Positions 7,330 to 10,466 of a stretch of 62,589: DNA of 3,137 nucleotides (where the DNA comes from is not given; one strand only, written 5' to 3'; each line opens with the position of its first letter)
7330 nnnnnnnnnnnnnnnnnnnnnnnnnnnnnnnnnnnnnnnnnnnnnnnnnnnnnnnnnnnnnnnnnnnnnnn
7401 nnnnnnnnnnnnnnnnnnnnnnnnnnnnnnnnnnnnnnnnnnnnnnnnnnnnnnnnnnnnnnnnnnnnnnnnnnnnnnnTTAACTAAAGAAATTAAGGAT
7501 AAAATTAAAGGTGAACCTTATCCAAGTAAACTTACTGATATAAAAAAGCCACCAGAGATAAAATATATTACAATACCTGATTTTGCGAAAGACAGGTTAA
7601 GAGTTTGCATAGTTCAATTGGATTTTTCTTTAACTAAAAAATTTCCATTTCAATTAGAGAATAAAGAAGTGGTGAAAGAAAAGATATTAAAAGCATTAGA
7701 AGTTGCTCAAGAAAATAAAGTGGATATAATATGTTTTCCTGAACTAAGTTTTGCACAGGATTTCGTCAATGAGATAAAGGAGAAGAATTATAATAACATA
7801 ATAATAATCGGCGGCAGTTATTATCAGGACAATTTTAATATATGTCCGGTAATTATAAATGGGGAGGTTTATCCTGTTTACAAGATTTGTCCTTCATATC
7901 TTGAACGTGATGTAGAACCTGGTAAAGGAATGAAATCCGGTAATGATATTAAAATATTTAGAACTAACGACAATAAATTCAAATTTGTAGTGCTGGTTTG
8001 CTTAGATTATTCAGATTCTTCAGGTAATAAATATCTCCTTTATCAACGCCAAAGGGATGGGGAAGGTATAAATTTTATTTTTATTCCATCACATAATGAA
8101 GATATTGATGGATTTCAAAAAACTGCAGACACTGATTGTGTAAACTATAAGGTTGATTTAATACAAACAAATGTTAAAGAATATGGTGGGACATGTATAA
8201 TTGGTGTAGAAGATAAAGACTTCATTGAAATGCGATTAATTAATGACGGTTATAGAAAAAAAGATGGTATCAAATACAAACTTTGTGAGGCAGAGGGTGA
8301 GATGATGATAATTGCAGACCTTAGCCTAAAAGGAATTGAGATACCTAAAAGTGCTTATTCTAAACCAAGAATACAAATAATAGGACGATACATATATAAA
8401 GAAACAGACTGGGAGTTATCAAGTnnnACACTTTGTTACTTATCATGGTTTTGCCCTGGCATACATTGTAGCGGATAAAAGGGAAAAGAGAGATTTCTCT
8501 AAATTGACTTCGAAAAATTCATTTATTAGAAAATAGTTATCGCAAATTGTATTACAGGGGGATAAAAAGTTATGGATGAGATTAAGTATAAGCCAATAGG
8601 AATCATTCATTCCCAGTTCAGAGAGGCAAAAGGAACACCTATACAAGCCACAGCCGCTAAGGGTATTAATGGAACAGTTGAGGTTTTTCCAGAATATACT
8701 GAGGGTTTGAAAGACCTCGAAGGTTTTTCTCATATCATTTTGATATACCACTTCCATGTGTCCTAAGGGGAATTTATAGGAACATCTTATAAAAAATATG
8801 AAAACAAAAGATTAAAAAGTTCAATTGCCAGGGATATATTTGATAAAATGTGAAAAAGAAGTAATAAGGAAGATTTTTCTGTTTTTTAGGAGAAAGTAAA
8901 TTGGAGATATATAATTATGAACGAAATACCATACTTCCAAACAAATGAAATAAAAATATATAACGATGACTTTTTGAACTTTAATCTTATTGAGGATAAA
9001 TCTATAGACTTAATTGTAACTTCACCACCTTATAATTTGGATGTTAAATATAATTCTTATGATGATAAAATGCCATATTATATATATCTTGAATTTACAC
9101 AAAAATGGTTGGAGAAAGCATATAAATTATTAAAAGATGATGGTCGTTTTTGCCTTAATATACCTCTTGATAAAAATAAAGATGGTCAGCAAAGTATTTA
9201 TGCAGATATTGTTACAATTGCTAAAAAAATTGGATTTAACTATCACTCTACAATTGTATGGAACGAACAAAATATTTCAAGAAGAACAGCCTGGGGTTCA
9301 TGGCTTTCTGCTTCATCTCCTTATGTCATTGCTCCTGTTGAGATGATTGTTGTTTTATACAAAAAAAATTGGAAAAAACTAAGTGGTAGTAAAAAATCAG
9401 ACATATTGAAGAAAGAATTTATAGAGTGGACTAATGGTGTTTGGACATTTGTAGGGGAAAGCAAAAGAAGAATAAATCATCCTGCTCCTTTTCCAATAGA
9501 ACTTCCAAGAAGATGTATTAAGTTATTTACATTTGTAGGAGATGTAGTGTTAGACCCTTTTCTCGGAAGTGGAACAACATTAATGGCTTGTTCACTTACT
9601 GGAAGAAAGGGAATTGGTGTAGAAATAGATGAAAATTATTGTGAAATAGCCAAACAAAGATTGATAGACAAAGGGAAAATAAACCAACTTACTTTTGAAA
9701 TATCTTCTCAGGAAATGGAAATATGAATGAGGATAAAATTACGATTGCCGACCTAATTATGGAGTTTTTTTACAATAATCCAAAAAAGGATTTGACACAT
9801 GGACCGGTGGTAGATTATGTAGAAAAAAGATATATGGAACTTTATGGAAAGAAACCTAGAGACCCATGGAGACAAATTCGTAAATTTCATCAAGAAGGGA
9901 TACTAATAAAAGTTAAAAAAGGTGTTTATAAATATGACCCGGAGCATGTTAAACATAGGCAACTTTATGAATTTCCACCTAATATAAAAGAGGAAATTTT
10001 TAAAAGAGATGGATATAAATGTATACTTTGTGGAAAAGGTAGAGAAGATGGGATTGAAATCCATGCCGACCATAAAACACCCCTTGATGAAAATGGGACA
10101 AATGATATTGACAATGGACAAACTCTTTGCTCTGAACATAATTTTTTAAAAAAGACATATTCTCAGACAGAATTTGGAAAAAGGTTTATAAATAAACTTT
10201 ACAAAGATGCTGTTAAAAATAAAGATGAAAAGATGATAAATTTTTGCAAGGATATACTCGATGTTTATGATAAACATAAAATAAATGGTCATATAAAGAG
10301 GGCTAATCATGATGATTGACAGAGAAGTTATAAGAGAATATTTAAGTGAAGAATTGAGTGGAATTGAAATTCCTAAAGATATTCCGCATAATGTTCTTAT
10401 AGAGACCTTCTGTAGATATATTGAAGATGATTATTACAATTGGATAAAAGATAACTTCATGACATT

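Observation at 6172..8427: TPR array fused to a nitrilase-superfamily (CN-hydrolase) domain inside a defence-type island: candidate single-protein sensor-effector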

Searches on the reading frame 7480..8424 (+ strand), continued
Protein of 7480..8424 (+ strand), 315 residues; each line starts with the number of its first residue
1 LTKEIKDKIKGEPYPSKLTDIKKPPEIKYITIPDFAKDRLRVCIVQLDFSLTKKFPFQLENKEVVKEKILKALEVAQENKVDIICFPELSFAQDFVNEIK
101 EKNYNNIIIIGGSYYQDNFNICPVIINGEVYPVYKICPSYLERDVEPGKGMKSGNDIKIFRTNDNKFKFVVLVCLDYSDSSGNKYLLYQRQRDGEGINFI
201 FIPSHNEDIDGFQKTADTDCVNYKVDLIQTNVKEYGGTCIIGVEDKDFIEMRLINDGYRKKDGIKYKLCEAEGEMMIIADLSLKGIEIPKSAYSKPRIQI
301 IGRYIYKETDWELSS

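Call 70: search_solved_structures(query=A2, max_evalue=1, show_alignments=3)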
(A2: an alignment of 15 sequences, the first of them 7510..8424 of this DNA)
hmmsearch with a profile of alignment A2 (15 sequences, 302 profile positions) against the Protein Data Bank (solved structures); distinct sequences matched with E-value up to 1: 15.
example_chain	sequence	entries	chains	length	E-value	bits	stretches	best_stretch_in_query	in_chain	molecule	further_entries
5kha_A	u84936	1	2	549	2.4e-06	29.8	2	43-81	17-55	Glutamine-dependent NAD+ synthetase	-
3ilv_A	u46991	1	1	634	0.0081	18.2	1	55-82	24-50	Glutamine-dependent NAD(+) synthetase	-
8pt4_A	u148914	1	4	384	0.023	16.7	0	29-78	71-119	Beta-ureidopropionase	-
3wuy_A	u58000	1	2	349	0.023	16.7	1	43-78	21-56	Nitrilase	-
6ftq_A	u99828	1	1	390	0.024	16.7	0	29-78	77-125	Beta-ureidopropionase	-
2vhh_A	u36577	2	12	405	0.028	16.4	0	24-78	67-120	CG3027-PA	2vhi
1f89_A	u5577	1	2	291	0.12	14.3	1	80-169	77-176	32.5 KDA PROTEIN YLR351C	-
2w1v_A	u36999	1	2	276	0.14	14.2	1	89-173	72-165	NITRILASE HOMOLOG 2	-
9er3_S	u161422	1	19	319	0.15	14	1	124-230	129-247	Cyanide dihydratase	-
8p4i_B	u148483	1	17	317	0.19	13.7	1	124-230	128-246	Cyanide dihydratase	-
8c5i_A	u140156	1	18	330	0.2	13.7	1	124-230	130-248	Cyanide dihydratase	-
5h8i_A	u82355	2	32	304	0.2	13.7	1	139-272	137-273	N-carbamoylputrescine amidohydrolase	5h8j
9odt_B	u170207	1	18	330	0.32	13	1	124-230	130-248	Cyanide dihydratase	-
8ka3_A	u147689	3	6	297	0.43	12.5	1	60-92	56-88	DNA-(apurinic or apyrimidinic site) endonuclease, chloroplastic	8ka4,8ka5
6zby_A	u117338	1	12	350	0.6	12.1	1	122-212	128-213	NitA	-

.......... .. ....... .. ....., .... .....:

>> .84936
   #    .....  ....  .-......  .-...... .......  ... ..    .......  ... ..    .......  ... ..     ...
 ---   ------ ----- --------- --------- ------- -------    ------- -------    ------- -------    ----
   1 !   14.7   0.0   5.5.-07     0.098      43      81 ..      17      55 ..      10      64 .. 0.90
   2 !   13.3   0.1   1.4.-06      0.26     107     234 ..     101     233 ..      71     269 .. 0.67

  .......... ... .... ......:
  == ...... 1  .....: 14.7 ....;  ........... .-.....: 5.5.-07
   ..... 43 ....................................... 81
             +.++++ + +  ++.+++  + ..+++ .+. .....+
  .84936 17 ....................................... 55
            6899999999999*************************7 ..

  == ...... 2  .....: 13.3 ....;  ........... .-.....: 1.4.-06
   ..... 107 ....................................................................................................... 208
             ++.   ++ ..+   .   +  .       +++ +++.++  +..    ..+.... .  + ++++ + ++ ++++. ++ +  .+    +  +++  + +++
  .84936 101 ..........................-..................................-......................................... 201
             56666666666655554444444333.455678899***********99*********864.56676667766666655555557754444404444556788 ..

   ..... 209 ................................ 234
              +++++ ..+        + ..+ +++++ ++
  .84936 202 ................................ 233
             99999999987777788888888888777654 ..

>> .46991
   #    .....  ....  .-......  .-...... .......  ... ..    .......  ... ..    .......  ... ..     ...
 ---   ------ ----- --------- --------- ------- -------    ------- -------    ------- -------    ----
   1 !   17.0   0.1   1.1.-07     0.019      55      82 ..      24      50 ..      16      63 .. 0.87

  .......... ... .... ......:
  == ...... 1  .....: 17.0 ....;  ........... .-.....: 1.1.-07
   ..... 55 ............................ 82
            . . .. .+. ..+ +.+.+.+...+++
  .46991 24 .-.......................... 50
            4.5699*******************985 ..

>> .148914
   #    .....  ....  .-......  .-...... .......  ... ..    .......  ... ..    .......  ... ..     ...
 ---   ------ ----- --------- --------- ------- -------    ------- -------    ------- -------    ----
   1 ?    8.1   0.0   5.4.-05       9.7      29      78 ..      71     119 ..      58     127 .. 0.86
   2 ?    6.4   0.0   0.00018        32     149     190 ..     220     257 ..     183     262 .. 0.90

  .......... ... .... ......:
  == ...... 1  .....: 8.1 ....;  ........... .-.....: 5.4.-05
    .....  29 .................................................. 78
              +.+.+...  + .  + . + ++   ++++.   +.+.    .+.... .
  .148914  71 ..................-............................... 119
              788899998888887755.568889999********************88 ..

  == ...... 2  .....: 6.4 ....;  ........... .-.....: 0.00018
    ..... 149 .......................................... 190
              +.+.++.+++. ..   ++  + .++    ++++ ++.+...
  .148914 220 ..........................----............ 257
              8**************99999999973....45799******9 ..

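Call 73: search_protein_families(library=padloc, proteins=[P0052, P0148, P0059, P0070, P0079, P0073, P0109, P0124, P0175], max_evalue=0.001)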
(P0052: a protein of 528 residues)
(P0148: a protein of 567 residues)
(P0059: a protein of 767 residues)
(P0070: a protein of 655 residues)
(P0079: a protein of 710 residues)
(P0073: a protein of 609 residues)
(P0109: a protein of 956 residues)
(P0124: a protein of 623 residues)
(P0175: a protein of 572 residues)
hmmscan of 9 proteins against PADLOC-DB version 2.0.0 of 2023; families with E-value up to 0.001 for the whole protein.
P0052 (528 aa): 3 families
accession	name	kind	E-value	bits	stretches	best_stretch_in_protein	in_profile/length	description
PDLC01989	CARF_m7--CARF_nitrilase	-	8.1e-38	128.2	1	222-485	177-431/457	-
PDLC03780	RT_UG5-nitrilase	-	5.4e-11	39.7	1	228-431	631-835/907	DRT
PDLC03804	RTasNitrilase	-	2.9e-06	24.6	1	271-415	166-320/397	DRT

P0148 (567 aa): 2 families
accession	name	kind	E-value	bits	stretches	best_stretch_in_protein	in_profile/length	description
PDLC01989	CARF_m7--CARF_nitrilase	-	3.7e-28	96.3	1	269-553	173-449/457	-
PDLC03780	RT_UG5-nitrilase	-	3.7e-08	30.3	1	242-428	601-785/907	DRT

P0059 (767 aa): 2 families
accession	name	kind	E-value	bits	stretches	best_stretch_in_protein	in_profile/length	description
PDLC01989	CARF_m7--CARF_nitrilase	-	1.9e-40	136.8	1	260-520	188-449/457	-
PDLC03804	RTasNitrilase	-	3.7e-08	30.8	1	289-460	163-343/397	DRT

P0070 (655 aa): 3 families
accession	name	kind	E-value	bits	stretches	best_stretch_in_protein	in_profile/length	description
PDLC01989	CARF_m7--CARF_nitrilase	-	1.4e-42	143.9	1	364-616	185-430/457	-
PDLC03780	RT_UG5-nitrilase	-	1.7e-10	38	1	347-574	618-843/907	DRT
PDLC03804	RTasNitrilase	-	9.7e-06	22.8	1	366-511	122-286/397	DRT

P0079 (710 aa): 2 families
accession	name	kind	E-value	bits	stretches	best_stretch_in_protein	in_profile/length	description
PDLC01989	CARF_m7--CARF_nitrilase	-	1.6e-29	100.8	1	414-676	190-432/457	-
PDLC03780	RT_UG5-nitrilase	-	0.0002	17.9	1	450-592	668-815/907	DRT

P0073 (609 aa): 2 families
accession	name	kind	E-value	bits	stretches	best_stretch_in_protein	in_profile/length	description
PDLC01989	CARF_m7--CARF_nitrilase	-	1.2e-46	157.2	1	344-606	190-451/457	-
PDLC03780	RT_UG5-nitrilase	-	5.5e-10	36.3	1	378-544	666-844/907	DRT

P0109 (956 aa): 2 families
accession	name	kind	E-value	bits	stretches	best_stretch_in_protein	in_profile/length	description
PDLC01989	CARF_m7--CARF_nitrilase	-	6.2e-97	323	1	673-954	174-456/457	-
PDLC03804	RTasNitrilase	-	1.6e-07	28.7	1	728-884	174-343/397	DRT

P0124 (623 aa): 3 families
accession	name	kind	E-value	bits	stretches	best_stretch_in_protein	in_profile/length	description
PDLC01989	CARF_m7--CARF_nitrilase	-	3e-148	492.2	1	330-602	187-457/457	-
PDLC03780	RT_UG5-nitrilase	-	6.7e-15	52.6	1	255-531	584-843/907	DRT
PDLC03804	RTasNitrilase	-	1.8e-08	31.8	1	284-536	76-348/397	DRT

P0175 (572 aa): 3 families
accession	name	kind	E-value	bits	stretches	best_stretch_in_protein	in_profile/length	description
PDLC01989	CARF_m7--CARF_nitrilase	-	3.8e-45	152.3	1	290-568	175-452/457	-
PDLC03780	RT_UG5-nitrilase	-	1.1e-09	35.4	1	244-500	592-842/907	DRT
PDLC03804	RTasNitrilase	-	5.8e-05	20.3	0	337-499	165-341/397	DRT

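Call 74: search_protein_families(library=pfam, proteins=[P0131, P0176, P0058, P0143, P0164, P0074, P0139, P0100, P0105], max_evalue=0.001)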
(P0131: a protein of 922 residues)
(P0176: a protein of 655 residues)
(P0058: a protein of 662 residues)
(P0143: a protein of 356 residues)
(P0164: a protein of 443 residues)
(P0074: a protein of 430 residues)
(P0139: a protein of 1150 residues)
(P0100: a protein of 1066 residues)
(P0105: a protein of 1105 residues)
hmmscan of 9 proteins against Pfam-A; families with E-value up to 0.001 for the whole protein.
P0131 (922 aa): 6 families
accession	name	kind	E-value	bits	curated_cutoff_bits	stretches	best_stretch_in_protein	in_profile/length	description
PF13646.12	HEAT_2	-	6.9e-23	81.2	27.7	2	12-104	4-88/88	HEAT repeats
PF02985.28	HEAT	-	1.6e-09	37.6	23.5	0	48-68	5-25/31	HEAT repeat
PF13513.12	HEAT_EZ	-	2.4e-08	34.8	27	0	23-68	3-53/55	HEAT-like repeat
PF21581.3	SCD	-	1.6e-07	32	27.5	0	17-71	1-58/75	Stromalin conservative domain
PF11698.14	V-ATPase_H_C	-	3.3e-06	27.7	27.2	0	111-140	81-110/117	V-ATPase subunit H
PF25786.1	HEAT_GCN1_C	-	1.7e-05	25.3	27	0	14-69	34-93/151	GCN1-like, C-terminal HEAT repeats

P0176 (655 aa): 1 family
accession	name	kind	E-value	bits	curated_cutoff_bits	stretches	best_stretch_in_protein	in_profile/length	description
PF00795.27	CN_hydrolase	-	0.00075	19.3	23.2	0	125-270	130-248/256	Carbon-nitrogen hydrolase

P0058 (662 aa): 2 families
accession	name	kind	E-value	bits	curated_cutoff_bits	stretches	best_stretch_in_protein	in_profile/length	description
PF01844.29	HNH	-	3.3e-05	24.4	21.4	1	603-647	1-45/47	HNH endonuclease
PF13392.12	HNH_3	-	6.4e-05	22.9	24.8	1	617-641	18-42/46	HNH endonuclease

P0143 (356 aa): 0 families

P0164 (443 aa): 0 families

P0074 (430 aa): 0 families

P0139 (1150 aa): 4 families
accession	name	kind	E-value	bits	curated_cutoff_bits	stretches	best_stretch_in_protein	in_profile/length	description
PF13646.12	HEAT_2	-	8.9e-20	71.2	27.7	2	487-577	7-88/88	HEAT repeats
PF02985.28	HEAT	-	3.6e-10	39.6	23.5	0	449-469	5-25/31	HEAT repeat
PF13513.12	HEAT_EZ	-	7.5e-07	30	27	0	422-469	1-53/55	HEAT-like repeat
PF01602.26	Adaptin_N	-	2.4e-06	26.8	37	0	417-574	123-287/524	Adaptin N terminal region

P0100 (1066 aa): 33 families (the best 25 are shown)
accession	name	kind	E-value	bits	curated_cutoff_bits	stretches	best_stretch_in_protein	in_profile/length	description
PF00515.34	TPR_1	-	3.4e-107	346.8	27.8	11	291-321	3-33/34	Tetratricopeptide repeat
PF07719.23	TPR_2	-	1.8e-90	290.1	27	9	496-527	1-32/34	Tetratricopeptide repeat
PF13181.12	TPR_8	-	3.2e-85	273.6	25.7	9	291-321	3-33/34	Tetratricopeptide repeat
PF13424.12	TPR_12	-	3.6e-70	232.6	30.1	6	393-459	5-76/77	Tetratricopeptide repeat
PF13414.12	TPR_11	-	3.8e-56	187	26.8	5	262-301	1-40/42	TPR repeat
PF13431.12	TPR_17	-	4.6e-56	182.9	24.4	4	277-310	1-34/34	Tetratricopeptide repeat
PF13176.12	TPR_7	-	2.7e-50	164.6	27.9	0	359-387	1-29/36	Tetratricopeptide repeat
PF13428.12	TPR_14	-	5.3e-49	160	23.5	2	290-330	2-42/44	Tetratricopeptide repeat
PF13432.12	TPR_16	-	6e-47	158.1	32.7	3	468-530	3-65/65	Tetratricopeptide repeat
PF14559.12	TPR_19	-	2.4e-45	153.1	25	4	278-329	14-64/68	Tetratricopeptide repeat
PF13374.12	TPR_10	-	5.7e-41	137.8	27.5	0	501-525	7-31/42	Tetratricopeptide repeat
PF23914.1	TPR_CcmH_CycH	-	2.2e-36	125.6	42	4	387-492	46-151/158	Cytochrome c-type biogenesis protein H TPR domain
PF13174.12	TPR_6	-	3.7e-29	99.8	26.3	0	295-322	6-33/33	Tetratricopeptide repeat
PF12895.13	ANAPC3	-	4.4e-23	81.8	27.2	3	303-382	3-81/82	Anaphase-promoting complex, cyclosome, subunit 3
PF13371.12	TPR_9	-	6.7e-23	80.9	35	0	471-527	4-60/73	Tetratricopeptide repeat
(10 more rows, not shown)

P0105 (1105 aa): 22 families
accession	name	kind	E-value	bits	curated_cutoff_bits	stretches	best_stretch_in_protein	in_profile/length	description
PF00515.34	TPR_1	-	7.8e-87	282.3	27.8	9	454-485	3-34/34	Tetratricopeptide repeat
PF07719.23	TPR_2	-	6.6e-80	257.2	27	9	454-485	3-34/34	Tetratricopeptide repeat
PF13181.12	TPR_8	-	8.2e-61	197.5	25.7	8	386-416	3-33/34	Tetratricopeptide repeat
PF13414.12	TPR_11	-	5.8e-52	173.6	26.8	6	357-397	1-41/42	TPR repeat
PF13424.12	TPR_12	-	2.5e-51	172.2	30.1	4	386-446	5-73/77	Tetratricopeptide repeat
PF13431.12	TPR_17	-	5e-41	136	24.4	2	406-439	1-34/34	Tetratricopeptide repeat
PF14559.12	TPR_19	-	3e-39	133.6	25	1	397-451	4-58/68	Tetratricopeptide repeat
PF13432.12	TPR_16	-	9.7e-31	106.3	32.7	1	356-416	3-63/65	Tetratricopeptide repeat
PF13428.12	TPR_14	-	6.9e-28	94.7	23.5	0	424-459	7-42/44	Tetratricopeptide repeat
PF13374.12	TPR_10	-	1.4e-24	85.8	27.5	0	284-312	3-31/42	Tetratricopeptide repeat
PF23914.1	TPR_CcmH_CycH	-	4.7e-23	82.2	42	1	526-619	56-152/158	Cytochrome c-type biogenesis protein H TPR domain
PF13174.12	TPR_6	-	2.3e-22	78.5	26.3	0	454-484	2-32/33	Tetratricopeptide repeat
PF13176.12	TPR_7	-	2.3e-21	74.4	27.9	0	420-445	1-26/36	Tetratricopeptide repeat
PF12895.13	ANAPC3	-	2.7e-19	69.6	27.2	2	432-511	3-81/82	Anaphase-promoting complex, cyclosome, subunit 3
PF13371.12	TPR_9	-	1e-16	61.1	35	0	325-380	4-59/73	Tetratricopeptide repeat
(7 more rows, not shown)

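Call 90: search_protein_families(library=padloc, alignment_id=A5, max_evalue=1e-10)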
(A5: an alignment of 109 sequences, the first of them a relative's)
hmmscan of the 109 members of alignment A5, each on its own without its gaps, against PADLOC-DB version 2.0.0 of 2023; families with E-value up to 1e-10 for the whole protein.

A. member 1, L006:3176-3874:+ (233 aa): 0 families

B. families by the number of members that match (of 109 scanned): 184 families (the first 25 are shown)
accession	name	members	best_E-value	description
PDLC04134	mad2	3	1e-55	mads_2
PDLC03025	MTase_I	2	5.8e-234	Type I methyltransferase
PDLC03021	MTase_I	2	2.5e-188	Type I methyltransferase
PDLC03019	MTase_I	2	7.5e-162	Type I methyltransferase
PDLC03035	MTase_I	2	1.2e-107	Type I methyltransferase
PDLC03240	MTase_II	2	2.6e-101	Type II methyltransferase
PDLC03026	MTase_I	2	3.4e-79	Type I methyltransferase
PDLC03031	MTase_I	2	1.4e-68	Type I methyltransferase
PDLC03022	MTase_I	2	2.3e-66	Type I methyltransferase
PDLC03027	MTase_I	2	5.7e-56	Type I methyltransferase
PDLC03028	MTase_I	2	3.7e-49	Type I methyltransferase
PDLC03038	MTase_I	2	2e-45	Type I methyltransferase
PDLC03353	MTase_II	2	5.3e-43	Type II methyltransferase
PDLC03039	MTase_I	2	5.5e-40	Type I methyltransferase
PDLC03032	MTase_I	2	4.8e-38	Type I methyltransferase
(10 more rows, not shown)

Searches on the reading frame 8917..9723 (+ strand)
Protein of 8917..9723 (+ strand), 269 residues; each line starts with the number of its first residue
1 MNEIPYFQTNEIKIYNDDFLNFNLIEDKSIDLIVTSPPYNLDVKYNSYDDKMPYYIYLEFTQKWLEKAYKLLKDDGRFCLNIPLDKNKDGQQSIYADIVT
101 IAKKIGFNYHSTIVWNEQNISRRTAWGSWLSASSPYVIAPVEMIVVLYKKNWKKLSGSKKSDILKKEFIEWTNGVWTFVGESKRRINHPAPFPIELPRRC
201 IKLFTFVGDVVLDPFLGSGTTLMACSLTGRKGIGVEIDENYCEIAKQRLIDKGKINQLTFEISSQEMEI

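Call 5: search_protein_families(library=pfam, proteins=[window:8917-9723:+], max_evalue=0.01)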
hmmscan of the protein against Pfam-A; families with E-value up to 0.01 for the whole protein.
window:8917-9723:+ (269 aa): 5 families
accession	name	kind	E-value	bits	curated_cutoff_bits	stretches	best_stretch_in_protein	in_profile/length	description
PF01555.25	N6_N4_Mtase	-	1.2e-49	169.7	26.7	1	30-247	1-221/221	DNA methylase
PF01170.24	UPF0020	-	0.00027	21.2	22.3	0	187-245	7-65/197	RMKL-like, methyltransferase domain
PF13847.12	Methyltransf_31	-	0.00076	19.6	27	0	12-81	56-110/145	Methyltransferase domain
PF07669.17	Eco57I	-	0.0011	19.5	25.3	1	16-83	62-135/171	Eco57I restriction-modification methylase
PF02384.22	N6_Mtase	-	0.0067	16.2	20.4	0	9-51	104-147/311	N-6 DNA Methylase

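Call 6: search_protein_families(library=padloc, proteins=[window:8917-9723:+], max_evalue=0.01)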
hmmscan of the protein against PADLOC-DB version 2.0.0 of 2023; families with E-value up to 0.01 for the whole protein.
window:8917-9723:+ (269 aa): 79 families (the best 25 are shown)
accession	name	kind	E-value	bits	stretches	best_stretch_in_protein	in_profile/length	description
PDLC03353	MTase_II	-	4.2e-97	322.7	1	5-251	3-251/260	Type II methyltransferase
PDLC03350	MTase_II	-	1.5e-65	219.7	1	14-254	60-300/312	Type II methyltransferase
PDLC03371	MTase_II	-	3e-40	136.4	1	5-250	4-253/260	Type II methyltransferase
PDLC03299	MTase_II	-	2.1e-35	120.7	1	9-250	12-258/296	Type II methyltransferase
PDLC03295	MTase_II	-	7e-30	102.5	2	169-250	186-267/292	Type II methyltransferase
PDLC03259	MTase_II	-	3.1e-29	100.1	1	22-249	14-255/423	Type II methyltransferase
PDLC03283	MTase_II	-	3.6e-29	100.1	1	14-255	7-277/352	Type II methyltransferase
PDLC03320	MTase_II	-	1e-28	98.4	2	181-251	206-276/289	Type II methyltransferase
PDLC03387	MTase_II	-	1.2e-28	98.1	2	103-252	136-278/289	Type II methyltransferase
PDLC03305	MTase_II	-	2.4e-24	84.4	1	45-249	68-242/513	Type II methyltransferase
PDLC03238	MTase_II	-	5.2e-24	83.1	2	5-83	117-198/428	Type II methyltransferase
PDLC03363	MTase_II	-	7.6e-24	82.6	1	165-253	31-122/294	Type II methyltransferase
PDLC03260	MTase_II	-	1.7e-23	81.1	2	124-248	184-306/349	Type II methyltransferase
PDLC03714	oMTase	-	1.9e-22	78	2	183-250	191-258/279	orphan methyltransferase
PDLC03230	MTase_II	-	7.5e-21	72.8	1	12-251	36-284/360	Type II methyltransferase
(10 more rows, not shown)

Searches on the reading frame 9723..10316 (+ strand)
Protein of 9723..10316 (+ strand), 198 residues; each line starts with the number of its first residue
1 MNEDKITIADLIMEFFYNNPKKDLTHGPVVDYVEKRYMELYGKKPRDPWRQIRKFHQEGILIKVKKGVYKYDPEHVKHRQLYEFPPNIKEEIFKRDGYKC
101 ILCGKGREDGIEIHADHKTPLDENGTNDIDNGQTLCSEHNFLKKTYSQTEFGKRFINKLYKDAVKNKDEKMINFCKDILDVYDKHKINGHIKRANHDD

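Call 5: search_protein_families(library=pfam, proteins=[window:9723-10316:+], max_evalue=0.01)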
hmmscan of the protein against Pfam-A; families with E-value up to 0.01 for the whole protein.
window:9723-10316:+ (198 aa): 2 families
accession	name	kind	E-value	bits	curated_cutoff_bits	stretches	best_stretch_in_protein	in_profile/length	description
PF01844.29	HNH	-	5.9e-07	30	21.4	1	100-137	1-38/47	HNH endonuclease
PF14279.12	HNH_5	-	0.0038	17.6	27.5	1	100-155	1-55/56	HNH endonuclease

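Call 6: search_protein_families(library=padloc, proteins=[window:9723-10316:+], max_evalue=0.01)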
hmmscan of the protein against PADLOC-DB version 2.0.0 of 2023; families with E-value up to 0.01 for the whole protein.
window:9723-10316:+ (198 aa): 3 families
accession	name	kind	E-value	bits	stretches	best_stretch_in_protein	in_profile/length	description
PDLC03478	REase_II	-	1.9e-06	25.8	1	79-144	91-159/219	Type II restriction enzyme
PDLC02241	AbiEi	-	0.0021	15.9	1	38-78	18-57/199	AbiEi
PDLC03503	REase_II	-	0.0052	14.5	1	111-168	143-203/218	Type II restriction enzyme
